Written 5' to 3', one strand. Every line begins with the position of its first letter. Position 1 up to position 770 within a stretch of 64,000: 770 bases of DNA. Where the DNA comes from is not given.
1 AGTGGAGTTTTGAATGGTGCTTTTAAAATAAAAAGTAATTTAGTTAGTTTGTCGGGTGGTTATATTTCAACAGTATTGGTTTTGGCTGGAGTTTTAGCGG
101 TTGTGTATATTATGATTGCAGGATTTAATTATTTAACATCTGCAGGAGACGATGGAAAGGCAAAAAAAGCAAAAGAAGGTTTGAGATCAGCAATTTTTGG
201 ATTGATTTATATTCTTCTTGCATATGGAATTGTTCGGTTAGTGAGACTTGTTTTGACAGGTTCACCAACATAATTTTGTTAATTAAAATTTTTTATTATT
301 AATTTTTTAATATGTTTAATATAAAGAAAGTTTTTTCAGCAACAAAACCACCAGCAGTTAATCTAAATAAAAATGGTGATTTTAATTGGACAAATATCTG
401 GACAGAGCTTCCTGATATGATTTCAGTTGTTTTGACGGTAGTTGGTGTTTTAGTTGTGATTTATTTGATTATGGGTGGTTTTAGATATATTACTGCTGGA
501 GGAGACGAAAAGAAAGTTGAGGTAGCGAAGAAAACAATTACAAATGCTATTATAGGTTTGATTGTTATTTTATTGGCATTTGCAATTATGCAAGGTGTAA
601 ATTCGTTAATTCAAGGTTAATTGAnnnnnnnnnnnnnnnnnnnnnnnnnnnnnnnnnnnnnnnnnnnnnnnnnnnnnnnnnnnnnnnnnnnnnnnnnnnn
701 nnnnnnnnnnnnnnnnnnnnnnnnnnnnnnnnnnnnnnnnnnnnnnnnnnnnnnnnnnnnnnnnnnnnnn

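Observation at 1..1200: Tandem triplet of VirB2/TrbC-like mini-pilins, the third carrying a Cys-containing C-terminal module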

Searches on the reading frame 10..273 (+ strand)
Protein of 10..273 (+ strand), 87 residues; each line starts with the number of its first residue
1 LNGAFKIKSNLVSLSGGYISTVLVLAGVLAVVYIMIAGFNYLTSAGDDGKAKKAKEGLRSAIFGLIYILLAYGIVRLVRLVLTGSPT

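Call 3: search_protein_families(library=pfam, proteins=[window:10-273:+], max_evalue=1)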
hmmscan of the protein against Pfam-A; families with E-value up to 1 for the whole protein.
window:10-273:+ (87 aa): 2 families
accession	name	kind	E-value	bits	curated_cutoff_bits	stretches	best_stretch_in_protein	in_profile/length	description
PF18895.5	T4SS_pilin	-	1.1e-10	41.9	26.6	1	22-78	16-71/71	Type IV secretion system pilin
PF11683.13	DUF3278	-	0.12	12.9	26.6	1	13-73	63-127/130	Protein of unknown function (DUF3278)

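Call 4: search_protein_families(library=ncbifam, proteins=[window:10-273:+], max_evalue=1)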
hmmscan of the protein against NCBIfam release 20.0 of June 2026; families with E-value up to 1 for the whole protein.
window:10-273:+ (87 aa): 2 families
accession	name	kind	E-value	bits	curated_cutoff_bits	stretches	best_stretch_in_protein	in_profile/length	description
NF045849.1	ICE_MMCAP2_0565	equivalog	3.5e-10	39.4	40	1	7-78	5-76/80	Mbov_0395 family pilin-like conjugal transfer protein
NF050118.1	aa3_CtaJ_Mycob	equivalog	0.79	10.1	43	1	19-46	3-26/80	aa3-type cytochrome oxidase subunit CtaJ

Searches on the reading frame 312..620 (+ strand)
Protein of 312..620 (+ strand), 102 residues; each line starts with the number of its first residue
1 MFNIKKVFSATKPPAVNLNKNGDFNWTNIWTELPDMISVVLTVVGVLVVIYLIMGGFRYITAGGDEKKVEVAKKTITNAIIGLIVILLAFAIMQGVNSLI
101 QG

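Call 3: search_protein_families(library=pfam, proteins=[window:312-620:+], max_evalue=1)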
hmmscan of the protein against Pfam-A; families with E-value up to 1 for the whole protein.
window:312-620:+ (102 aa): 13 families
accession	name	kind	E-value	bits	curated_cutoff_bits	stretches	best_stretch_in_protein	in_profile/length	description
PF18895.5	T4SS_pilin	-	1.3e-10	41.6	26.6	1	36-92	15-67/71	Type IV secretion system pilin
PF19607.4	DUF6112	-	0.013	15.7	25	1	23-100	6-82/88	Family of unknown function (DUF6112)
PF07331.16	TctB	-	0.017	15.7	29.1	1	33-93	32-85/137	Tripartite tricarboxylate transporter TctB family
PF08449.17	UAA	-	0.023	14.3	26.2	1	33-101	122-181/311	UAA transporter family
PF19747.4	DUF6234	-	0.035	15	27.5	1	38-92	11-69/129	Family of unknown function (DUF6234)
PF06664.17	WLS-like_TM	-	0.035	13.9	28.3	1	27-94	141-210/247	Wntless-like, transmembrane domain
PF04148.18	Erv26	-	0.042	14.1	22.2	1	36-96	6-65/202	Transmembrane adaptor Erv26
PF20563.3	DUF6773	-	0.048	13.9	27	1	25-94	43-106/163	Family of unknown function (DUF6773)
PF15879.10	MWFE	-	0.094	13.5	27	0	78-101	3-26/55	NADH-ubiquinone oxidoreductase MWFE subunit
PF04277.18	OAD_gamma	-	0.099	13.8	27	1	40-75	11-46/76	Oxaloacetate decarboxylase, gamma chain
PF12725.13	DUF3810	-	0.14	12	28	1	43-97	27-82/311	Protein of unknown function (DUF3810)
PF04688.18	Holin_SPP1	-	0.25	11.9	27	0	71-99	2-30/74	SPP1 phage holin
PF03845.19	Spore_permease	-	0.7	9.1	23.4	0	33-70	109-139/321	Spore germination protein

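Call 4: search_protein_families(library=ncbifam, proteins=[window:312-620:+], max_evalue=1)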
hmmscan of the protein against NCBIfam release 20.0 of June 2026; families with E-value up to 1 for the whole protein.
window:312-620:+ (102 aa): 7 families
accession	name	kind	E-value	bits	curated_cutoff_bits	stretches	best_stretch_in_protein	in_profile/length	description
NF045849.1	ICE_MMCAP2_0565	equivalog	3.4e-10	39.5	40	1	36-98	16-78/80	Mbov_0395 family pilin-like conjugal transfer protein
NF045889.1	ICE_Mbov_0396_TM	equivalog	0.0014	18.2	70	1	15-100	38-122/306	Mbov_0396 family ICE element transmembrane protein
NF045890.1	conj_pls20_p028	equivalog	0.0022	16.9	150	1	31-101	56-121/377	pLS20_p028 family conjugation system transmembrane protein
NF033860.0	Wzy_O6_O28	subfamily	0.0058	15.6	75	1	20-98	27-103/385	oligosaccharide repeat unit polymerase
NF041745.1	RdrD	equivalog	0.038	13.8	230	1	39-102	81-141/227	antiviral RADAR system accessory protein RdrD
TIGR02866.1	CoxB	equivalog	0.059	12.9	147.7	1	35-93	11-77/202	cytochrome c oxidase subunit II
NF046000.1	MAG1210_fam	subfamily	0.28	9.8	275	1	31-93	66-117/550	MAG1210 family protein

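Call 10: find_encoding_contigs(protein=window:312-617:+, flank=10000, max_places=10)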
Protein window:312-617:+ (102 aa): 3 contigs read that carry it; 1 place shown.
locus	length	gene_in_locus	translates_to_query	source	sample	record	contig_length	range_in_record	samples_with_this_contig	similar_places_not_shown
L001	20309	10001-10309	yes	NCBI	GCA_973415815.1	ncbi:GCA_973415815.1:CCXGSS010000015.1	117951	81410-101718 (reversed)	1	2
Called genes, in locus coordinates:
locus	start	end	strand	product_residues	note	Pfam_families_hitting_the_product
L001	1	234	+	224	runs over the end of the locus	-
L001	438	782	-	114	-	PF00453:Ribosomal_L20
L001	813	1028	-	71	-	PF01632:Ribosomal_L35p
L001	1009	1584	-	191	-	PF05198:IF3_N, PF00707:IF3_C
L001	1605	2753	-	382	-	-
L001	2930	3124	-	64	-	PF02777:Sod_Fe_C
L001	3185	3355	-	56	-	-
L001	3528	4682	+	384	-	PF00574:CLP_protease (faint), PF25145:NfeD1b_N, PF01343:Peptidase_S49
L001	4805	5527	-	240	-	PF02223:Thymidylate_kin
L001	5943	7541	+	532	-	PF13231:PMT_2 (weak)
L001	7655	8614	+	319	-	-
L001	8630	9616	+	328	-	PF01510:Amidase_2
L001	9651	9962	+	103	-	PF18895:T4SS_pilin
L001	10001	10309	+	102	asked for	PF18895:T4SS_pilin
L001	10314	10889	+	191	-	PF18895:T4SS_pilin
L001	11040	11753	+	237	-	-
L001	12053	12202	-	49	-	PF00293:NUDIX (weak)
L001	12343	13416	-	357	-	PF21088:MS_channel_1st, PF00924:MS_channel_2nd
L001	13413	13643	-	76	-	PF21344:Zn_ribbon_LysW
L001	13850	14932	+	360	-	PF00291:PALP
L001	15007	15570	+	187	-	PF04307:YdjM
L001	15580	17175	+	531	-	PF00704:Glyco_hydro_18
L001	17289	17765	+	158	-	PF03449:GreA_GreB_N, PF01272:GreA_GreB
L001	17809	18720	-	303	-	PF00535:Glycos_transf_2, PF13641:Glyco_tranf_2_3, PF13632:Glyco_trans_2_3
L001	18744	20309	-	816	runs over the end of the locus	PF01588:tRNA_bind, PF03483:B3_4, PF03484:B5, PF17759:tRNA_synthFbeta, PF03147:FDX-ACB (faint)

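Call 18: find_homologous_proteins(query=A1, max_evalue=0.001)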
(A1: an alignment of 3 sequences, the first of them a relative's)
Query A1 (3 sequences) (103 aa, profile of the alignment): 128 proteins with E <= 0.001 among 8000 candidates; the best 120 are listed.
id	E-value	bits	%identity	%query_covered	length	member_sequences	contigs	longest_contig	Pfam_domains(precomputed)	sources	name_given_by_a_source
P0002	4.7e-44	166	41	81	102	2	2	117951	PF18895.6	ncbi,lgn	-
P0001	4.9e-43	163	41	83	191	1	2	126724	PF18895.6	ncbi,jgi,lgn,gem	-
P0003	1.8e-41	158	100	100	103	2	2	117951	PF18895.6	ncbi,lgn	-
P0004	8.0e-28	114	40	47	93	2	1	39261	PF18895.6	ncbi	ncbi:MAG: hypothetical protein Fur0024_2650 [Patescibacteria group bacterium]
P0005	6.1e-19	86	37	80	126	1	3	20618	PF18895.6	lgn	-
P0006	1.8e-17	81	39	60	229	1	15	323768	PF18895.6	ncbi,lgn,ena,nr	ncbi:hypothetical protein IKG45_03900 [Candidatus Saccharibacteria bacterium]|nr:hypothetical protei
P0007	1.2e-16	79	35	45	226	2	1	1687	PF18895.6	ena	-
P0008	1.3e-14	72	36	81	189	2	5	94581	PF18895.6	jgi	jgi:hypothetical protein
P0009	1.6e-14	72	40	67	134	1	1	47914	PF18895.6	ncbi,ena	-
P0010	2.0e-14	71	45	39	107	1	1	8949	PF18895.6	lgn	-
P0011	2.1e-14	71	45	66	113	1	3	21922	PF18895.6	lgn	-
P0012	5.6e-14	70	38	83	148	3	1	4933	PF18895.6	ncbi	ncbi:MAG: hypothetical protein V1651_01860 [Patescibacteria group bacterium]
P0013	7.8e-14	69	47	58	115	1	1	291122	PF18895.6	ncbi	-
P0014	7.8e-14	69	38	46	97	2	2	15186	PF18895.6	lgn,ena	-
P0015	8.6e-14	69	38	69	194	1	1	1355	PF18895.6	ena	-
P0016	2.9e-13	68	46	50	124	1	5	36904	PF18895.6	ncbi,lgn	-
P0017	4.8e-13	67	41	68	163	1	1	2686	PF18895.6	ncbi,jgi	-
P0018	1.1e-12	66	35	78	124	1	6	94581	PF18895.6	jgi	jgi:cytochrome bd-type quinol oxidase subunit 2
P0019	1.1e-12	66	40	50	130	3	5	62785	PF18895.6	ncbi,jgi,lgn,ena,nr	ncbi:MAG TPA: pilin [bacterium]|nr:pilin [bacterium]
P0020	1.2e-12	66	32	55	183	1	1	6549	PF18895.6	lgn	-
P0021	1.4e-12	65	32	87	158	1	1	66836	PF18895.6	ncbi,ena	-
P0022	1.7e-12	65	35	69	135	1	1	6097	PF18895.6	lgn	-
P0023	2.8e-12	64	38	69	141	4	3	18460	PF18895.6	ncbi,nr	ncbi:pilin [Patescibacteria group bacterium]|nr:pilin [Patescibacteria group bacterium] MBU1448538.1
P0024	2.8e-12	64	36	57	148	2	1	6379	PF18895.6,PF04956.19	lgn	-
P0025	3.2e-12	64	42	50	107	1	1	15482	PF18895.6,PF04956.19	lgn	-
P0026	4.8e-12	64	40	50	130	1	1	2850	PF18895.6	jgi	-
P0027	4.9e-12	64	35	50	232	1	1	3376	PF18895.6,PF04956.19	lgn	-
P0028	5.6e-12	63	36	68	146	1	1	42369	PF18895.6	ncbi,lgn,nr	ncbi:pilin [Candidatus Uhrbacteria bacterium]|nr:pilin [Candidatus Uhrbacteria bacterium]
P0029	1.2e-11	62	42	58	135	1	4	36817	PF18895.6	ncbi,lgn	-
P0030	1.3e-11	62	38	79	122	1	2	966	PF18895.6,PF04956.19,PF04306.20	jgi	jgi:fumarate reductase subunit D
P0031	1.6e-11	62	45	64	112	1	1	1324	PF18895.6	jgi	jgi:hypothetical protein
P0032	1.7e-11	62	45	58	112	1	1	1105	PF18895.6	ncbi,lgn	-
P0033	2.6e-11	61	31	90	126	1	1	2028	PF18895.6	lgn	-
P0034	3.2e-11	61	33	58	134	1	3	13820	PF18895.6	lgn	-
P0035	6.4e-11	60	39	64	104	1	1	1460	PF18895.6,PF04956.19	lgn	-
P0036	7.1e-11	60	38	82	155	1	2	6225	PF18895.6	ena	-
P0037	7.6e-11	60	43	63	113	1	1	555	PF18895.6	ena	-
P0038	8.8e-11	60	44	59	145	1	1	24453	PF18895.6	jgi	jgi:hypothetical protein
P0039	9.2e-11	60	38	62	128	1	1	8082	PF18895.6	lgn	-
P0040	1.1e-10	59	45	58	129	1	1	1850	PF18895.6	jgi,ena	-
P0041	1.9e-10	59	42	70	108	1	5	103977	PF18895.6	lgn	-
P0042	2.0e-10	58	39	55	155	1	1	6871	PF18895.6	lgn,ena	-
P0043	2.3e-10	58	31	82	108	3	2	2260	PF18895.6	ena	-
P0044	2.8e-10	58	40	70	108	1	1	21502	PF18895.6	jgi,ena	-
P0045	3.7e-10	58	38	41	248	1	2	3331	PF18895.6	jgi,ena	-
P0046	3.8e-10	58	31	63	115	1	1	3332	PF18895.6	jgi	-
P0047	3.9e-10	58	45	55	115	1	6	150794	PF18895.6,PF04956.19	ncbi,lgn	-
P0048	4.1e-10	57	34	91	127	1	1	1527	PF18895.6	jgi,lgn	jgi:hypothetical protein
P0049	4.2e-10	57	39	52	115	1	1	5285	PF18895.6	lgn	-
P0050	4.3e-10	57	39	54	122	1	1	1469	PF18895.6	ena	-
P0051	4.6e-10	57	35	77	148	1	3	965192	PF18895.6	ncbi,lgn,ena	ncbi:MAG: pilin [Candidatus Falkowbacteria bacterium]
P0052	5.8e-10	57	36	38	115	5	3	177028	PF18895.6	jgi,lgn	-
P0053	6.0e-10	57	39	52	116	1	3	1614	PF18895.6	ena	-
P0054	6.3e-10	57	48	58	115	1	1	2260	PF18895.6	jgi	-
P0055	6.5e-10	57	51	36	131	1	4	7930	PF18895.6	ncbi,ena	-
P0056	6.7e-10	57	38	59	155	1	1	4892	PF18895.6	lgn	-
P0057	6.8e-10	57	43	36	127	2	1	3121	PF18895.6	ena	-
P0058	7.5e-10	57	37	58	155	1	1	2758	PF18895.6,PF04956.19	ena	-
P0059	7.6e-10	57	33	48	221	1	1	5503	PF18895.6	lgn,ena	-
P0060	8.1e-10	57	37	54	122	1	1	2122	PF18895.6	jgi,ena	-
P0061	1.2e-9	56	43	52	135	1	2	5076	PF18895.6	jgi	jgi:hypothetical protein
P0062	1.3e-9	56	42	58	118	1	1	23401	PF18895.6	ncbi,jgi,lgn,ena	ncbi:MAG: hypothetical protein WCG44_01395 [bacterium]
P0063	1.4e-9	56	38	62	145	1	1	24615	PF18895.6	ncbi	-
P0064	1.9e-9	55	31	65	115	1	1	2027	PF18895.6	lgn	-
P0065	2.2e-9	55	28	56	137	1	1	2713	PF18895.6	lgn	-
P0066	3.8e-9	54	38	85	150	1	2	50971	PF18895.6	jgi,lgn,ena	-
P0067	4.0e-9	54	38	88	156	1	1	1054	PF18895.6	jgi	jgi:hypothetical protein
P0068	4.1e-9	54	38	54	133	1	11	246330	PF18895.6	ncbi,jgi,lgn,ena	jgi:hypothetical protein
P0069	4.2e-9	54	38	44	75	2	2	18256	PF18895.6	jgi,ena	-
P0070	5.4e-9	54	32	58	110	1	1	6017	PF18895.6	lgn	-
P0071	5.7e-9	54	32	57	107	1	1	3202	PF18895.6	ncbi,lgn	-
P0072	7.6e-9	53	33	67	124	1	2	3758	PF18895.6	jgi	jgi:hypothetical protein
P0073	8.0e-9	53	37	58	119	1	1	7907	PF18895.6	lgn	-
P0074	8.2e-9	53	43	46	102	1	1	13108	PF18895.6,PF04956.19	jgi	jgi:hypothetical protein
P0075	1.0e-8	53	47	50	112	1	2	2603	PF18895.6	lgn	-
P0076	1.2e-8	53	37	60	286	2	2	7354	PF18895.6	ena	-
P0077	1.2e-8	53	38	49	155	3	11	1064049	PF18895.6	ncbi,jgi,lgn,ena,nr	ncbi:MAG: hypothetical protein BWY51_00537 [Parcubacteria group bacterium ADurb.Bin316]|nr:MAG: hypo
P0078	2.0e-8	52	38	46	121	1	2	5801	PF18895.6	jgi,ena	-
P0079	3.2e-8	51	35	61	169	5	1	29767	PF18895.6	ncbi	-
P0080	3.4e-8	51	31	73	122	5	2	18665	PF18895.6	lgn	-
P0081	3.9e-8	51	41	62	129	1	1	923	PF18895.6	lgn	-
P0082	4.0e-8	51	35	58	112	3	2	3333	PF18895.6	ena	-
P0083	5.3e-8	51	25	55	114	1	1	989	PF18895.6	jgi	jgi:hypothetical protein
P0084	6.2e-8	50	28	73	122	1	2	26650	PF18895.6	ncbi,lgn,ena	-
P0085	8.4e-8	50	36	87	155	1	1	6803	PF18895.6,PF04956.19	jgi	jgi:hypothetical protein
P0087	1.3e-7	50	35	69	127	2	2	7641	PF18895.6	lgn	-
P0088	1.3e-7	49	33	53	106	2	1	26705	PF18895.6,PF04956.19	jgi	jgi:surface polysaccharide O-acyltransferase-like enzyme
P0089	1.4e-7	49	30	74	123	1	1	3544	PF18895.6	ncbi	-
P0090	2.3e-7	49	47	46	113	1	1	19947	PF18895.6,PF04956.19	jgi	jgi:hypothetical protein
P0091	2.4e-7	49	32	61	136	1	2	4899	PF18895.6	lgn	-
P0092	3.8e-7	48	46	36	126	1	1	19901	PF18895.6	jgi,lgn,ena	-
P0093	3.8e-7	48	32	62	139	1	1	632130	PF18895.6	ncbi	-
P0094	4.2e-7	48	36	62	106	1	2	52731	PF18895.6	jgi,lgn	-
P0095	4.5e-7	48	35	60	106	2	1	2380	PF18895.6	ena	-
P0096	6.4e-7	47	37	61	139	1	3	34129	PF18895.6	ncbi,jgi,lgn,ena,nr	ncbi:MAG TPA: hypothetical protein PKY08_01450 [Candidatus Magasanikbacteria bacterium]|nr:hypotheti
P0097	6.8e-7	47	32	86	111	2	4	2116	PF18895.6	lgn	-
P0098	7.4e-7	47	43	46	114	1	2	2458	PF18895.6,PF04956.19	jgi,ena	jgi:hypothetical protein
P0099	1.0e-6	47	42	57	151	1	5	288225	PF18895.6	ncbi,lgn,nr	ncbi:hypothetical protein HY623_03290 [Candidatus Uhrbacteria bacterium]|nr:hypothetical protein [Ca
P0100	1.5e-6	46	40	69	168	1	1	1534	PF18895.6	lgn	-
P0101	1.5e-6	46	-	-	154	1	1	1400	PF18895.6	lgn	-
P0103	2.2e-6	46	25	63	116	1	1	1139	PF18895.6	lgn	-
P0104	3.0e-6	45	27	48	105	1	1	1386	PF18895.6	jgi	jgi:TRAP-type C4-dicarboxylate transport system permease small subunit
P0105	3.5e-6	45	37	50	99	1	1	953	PF18895.6,PF04956.19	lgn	-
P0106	3.8e-6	45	35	64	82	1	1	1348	PF18895.6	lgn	-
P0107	4.1e-6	45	40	53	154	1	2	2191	PF18895.6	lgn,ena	-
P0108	4.8e-6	44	38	46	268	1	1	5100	PF18895.6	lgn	-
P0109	5.6e-6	44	-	-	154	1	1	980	PF18895.6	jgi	jgi:hypothetical protein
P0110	6.7e-6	44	35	39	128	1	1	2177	PF18895.6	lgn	-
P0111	1.2e-5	43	35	53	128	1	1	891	PF18895.6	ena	-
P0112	1.2e-5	43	-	-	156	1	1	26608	PF18895.6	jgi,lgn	jgi:hypothetical protein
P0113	1.3e-5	43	38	48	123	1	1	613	PF18895.6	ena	-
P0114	1.6e-5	43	46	47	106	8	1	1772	PF18895.6,PF04956.19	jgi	-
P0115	1.6e-5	43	37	41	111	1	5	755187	PF18895.6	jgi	jgi:hypothetical protein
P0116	2.2e-5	42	26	63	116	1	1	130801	PF18895.6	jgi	jgi:hypothetical protein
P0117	2.3e-5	42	-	-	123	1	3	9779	PF18895.6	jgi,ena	jgi:uncharacterized membrane protein HdeD (DUF308 family)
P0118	2.3e-5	42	38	50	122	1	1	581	PF18895.6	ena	-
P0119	2.6e-5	42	39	59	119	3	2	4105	PF18895.6,PF04956.19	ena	-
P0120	2.7e-5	42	37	52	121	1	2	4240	PF18895.6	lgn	-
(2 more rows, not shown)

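Call 21: find_encoding_contigs(protein=P0004, flank=10000, max_places=3)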
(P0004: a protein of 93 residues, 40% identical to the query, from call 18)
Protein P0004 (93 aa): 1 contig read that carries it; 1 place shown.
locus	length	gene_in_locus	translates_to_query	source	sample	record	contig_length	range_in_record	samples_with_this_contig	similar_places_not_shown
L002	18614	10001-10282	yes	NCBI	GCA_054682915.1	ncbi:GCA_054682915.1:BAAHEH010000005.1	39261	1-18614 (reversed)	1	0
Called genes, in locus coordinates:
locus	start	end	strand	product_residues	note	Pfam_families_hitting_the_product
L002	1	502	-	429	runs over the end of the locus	PF01018:GTP1_OBG, PF01926:MMR_HSR1, PF02421:FeoB_N, PF09269:DUF1967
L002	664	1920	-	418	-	PF00464:SHMT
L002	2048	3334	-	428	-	PF18073:Zn_ribbon_LapB (weak), PF13481:AAA_25, PF03796:DnaB_C (weak), PF06745:ATPase, PF23442:DUF7125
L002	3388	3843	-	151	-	-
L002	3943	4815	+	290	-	PF01145:Band_7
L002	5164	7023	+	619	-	PF00009:GTP_EFTU, PF01926:MMR_HSR1 (weak), PF03144:GTP_EFTU_D2 (weak), PF00679:EFG_C, PF06421:LepA_C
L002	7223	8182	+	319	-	-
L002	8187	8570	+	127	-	-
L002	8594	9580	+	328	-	PF01510:Amidase_2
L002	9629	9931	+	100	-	PF18895:T4SS_pilin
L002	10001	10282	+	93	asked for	PF18895:T4SS_pilin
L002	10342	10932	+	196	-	PF18895:T4SS_pilin (weak)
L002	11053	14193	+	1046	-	PF01510:Amidase_2, PF07691:PA14 (weak)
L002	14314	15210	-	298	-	PF13462:Thioredoxin_4, PF13098:Thioredoxin_2 (weak), PF01323:DSBA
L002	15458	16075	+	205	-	PF00334:NDK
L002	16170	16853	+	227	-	PF07690:MFS_1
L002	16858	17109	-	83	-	-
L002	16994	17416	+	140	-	-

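Call 22: find_encoding_contigs(protein=P0008, flank=10000, max_places=3)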
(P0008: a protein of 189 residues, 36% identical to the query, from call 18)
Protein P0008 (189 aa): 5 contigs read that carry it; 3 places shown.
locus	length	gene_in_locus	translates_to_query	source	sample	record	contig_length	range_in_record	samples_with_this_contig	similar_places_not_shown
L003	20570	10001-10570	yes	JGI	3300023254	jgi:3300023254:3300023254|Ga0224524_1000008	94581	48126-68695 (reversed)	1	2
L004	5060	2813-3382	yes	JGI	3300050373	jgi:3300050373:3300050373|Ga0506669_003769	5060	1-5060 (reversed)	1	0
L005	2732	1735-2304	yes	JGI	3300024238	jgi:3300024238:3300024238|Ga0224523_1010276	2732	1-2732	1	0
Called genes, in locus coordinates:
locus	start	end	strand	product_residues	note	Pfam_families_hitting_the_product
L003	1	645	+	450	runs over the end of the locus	PF11638:DnaA_N, PF00308:Bac_DnaA, PF00004:AAA (weak), PF01637:ATPase_2 (weak), PF01695:IstB_IS21, PF13401:AAA_22 (faint), PF08299:Bac_DnaA_C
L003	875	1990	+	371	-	PF00712:DNA_pol3_beta, PF02767:DNA_pol3_beta_2, PF02768:DNA_pol3_beta_3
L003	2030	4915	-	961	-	PF00912:Transgly, PF00905:Transpeptidase, PF17957:Big_7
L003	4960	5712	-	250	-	PF00535:Glycos_transf_2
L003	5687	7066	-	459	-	PF13231:PMT_2 (weak)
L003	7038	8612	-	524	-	-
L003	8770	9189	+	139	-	PF18895:T4SS_pilin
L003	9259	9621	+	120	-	PF04956:TrbC (faint)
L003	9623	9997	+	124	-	PF18895:T4SS_pilin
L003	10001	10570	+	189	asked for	PF18895:T4SS_pilin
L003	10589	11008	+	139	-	-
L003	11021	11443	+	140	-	PF18895:T4SS_pilin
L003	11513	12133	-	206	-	-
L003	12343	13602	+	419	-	PF08529:NusA_N, PF13184:KH_NusA_1st, PF26594:KH_NusA_2nd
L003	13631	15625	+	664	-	PF03030:H_PPase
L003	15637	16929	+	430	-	PF05697:Trigger_N, PF00254:FKBP_C, PF05698:Trigger_C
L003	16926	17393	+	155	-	PF01668:SmpB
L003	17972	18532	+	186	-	PF05198:IF3_N, PF00707:IF3_C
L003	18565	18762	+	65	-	PF01632:Ribosomal_L35p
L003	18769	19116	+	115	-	PF00453:Ribosomal_L20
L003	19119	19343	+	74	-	PF03840:SecG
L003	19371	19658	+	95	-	PF00216:Bac_DNA_binding, PF18291:HU-HIG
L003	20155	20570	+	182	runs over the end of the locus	PF06941:NT5C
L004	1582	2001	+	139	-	PF18895:T4SS_pilin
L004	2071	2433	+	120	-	PF04956:TrbC (faint)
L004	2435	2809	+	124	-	PF18895:T4SS_pilin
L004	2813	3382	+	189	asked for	PF18895:T4SS_pilin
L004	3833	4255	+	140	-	PF18895:T4SS_pilin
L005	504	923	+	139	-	PF18895:T4SS_pilin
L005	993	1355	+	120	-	PF04956:TrbC (faint)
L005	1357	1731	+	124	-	PF18895:T4SS_pilin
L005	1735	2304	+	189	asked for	PF18895:T4SS_pilin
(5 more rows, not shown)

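Call 45: find_encoding_contigs(protein=P0006, flank=10000, max_places=2)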
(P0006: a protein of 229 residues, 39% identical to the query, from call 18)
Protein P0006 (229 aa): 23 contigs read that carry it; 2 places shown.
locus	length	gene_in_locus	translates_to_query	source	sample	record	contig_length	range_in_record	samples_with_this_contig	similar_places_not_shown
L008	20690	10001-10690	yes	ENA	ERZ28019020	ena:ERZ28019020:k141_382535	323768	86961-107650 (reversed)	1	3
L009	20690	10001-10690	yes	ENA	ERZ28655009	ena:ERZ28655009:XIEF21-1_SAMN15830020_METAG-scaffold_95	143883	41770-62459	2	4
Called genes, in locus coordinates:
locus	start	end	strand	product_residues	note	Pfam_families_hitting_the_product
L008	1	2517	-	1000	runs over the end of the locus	-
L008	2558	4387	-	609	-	PF19044:P-loop_TraG, PF01935:DUF87 (weak), PF12846:AAA_10 (faint), PF19044:P-loop_TraG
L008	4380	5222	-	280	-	PF26593:TraC-like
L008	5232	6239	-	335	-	PF12666:PrgI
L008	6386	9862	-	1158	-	-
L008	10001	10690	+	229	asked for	PF18895:T4SS_pilin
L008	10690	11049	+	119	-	PF04956:TrbC (weak), PF18895:T4SS_pilin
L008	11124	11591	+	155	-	PF18895:T4SS_pilin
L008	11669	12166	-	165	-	PF17886:ArsA_HSP20 (weak), PF00011:HSP20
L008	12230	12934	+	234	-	PF00156:Pribosyltran (weak)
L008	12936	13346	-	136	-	PF18895:T4SS_pilin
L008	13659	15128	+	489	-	-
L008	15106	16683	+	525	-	PF00890:FAD_binding_2 (faint), PF01266:DAO (faint), PF01494:FAD_binding_3 (faint), PF01593:Amino_oxidase, PF01946:Thi4 (weak), PF07992:Pyr_redox_2 (faint), PF12831:FAD_oxidored (faint), PF13450:NAD_binding_8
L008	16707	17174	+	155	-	-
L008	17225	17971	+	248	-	-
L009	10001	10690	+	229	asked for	PF18895:T4SS_pilin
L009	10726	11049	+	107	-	PF18895:T4SS_pilin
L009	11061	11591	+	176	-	PF18895:T4SS_pilin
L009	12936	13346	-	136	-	PF18895:T4SS_pilin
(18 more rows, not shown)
